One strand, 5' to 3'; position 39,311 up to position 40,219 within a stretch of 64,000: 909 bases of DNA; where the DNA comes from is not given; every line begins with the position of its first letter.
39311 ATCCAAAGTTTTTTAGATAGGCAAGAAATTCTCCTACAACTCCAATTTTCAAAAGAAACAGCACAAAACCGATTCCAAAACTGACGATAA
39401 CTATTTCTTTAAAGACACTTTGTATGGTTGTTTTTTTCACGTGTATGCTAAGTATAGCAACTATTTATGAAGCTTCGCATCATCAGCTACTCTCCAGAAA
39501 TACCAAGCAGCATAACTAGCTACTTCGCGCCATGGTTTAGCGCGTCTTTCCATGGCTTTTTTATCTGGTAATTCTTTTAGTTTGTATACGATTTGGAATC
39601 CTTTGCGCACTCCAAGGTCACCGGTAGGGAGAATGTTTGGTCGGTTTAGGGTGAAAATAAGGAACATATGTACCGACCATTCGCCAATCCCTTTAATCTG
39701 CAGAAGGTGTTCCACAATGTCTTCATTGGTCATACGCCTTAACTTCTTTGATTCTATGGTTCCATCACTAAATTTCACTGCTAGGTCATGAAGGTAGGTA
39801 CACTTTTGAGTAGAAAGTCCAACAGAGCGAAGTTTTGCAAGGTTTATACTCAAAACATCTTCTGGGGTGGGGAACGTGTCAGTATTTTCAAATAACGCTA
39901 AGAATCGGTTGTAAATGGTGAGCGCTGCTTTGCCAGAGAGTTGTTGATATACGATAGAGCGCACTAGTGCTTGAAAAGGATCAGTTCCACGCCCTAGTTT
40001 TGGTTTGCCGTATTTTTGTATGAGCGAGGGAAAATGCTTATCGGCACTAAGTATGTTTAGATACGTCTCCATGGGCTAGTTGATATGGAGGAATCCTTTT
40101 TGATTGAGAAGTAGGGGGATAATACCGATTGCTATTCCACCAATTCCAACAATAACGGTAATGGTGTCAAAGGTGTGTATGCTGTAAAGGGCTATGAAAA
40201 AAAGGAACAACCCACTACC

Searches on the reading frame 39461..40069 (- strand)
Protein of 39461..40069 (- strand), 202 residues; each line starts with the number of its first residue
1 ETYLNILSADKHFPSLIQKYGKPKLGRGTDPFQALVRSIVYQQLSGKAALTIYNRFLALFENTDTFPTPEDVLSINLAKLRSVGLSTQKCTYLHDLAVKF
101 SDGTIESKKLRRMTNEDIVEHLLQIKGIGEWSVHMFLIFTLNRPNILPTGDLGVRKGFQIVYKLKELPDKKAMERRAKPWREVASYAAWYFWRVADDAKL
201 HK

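Call 46: search_protein_families(library=pfam, proteins=[window:39461-40069:-], max_evalue=0.001)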
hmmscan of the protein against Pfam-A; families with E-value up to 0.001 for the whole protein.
window:39461-40069:- (202 aa): 1 family
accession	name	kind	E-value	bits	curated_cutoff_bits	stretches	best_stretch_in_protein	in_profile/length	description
PF00730.31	HhH-GPD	-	6.3e-21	75.2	26.2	1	36-181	1-107/108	HhH-GPD superfamily base excision DNA repair protein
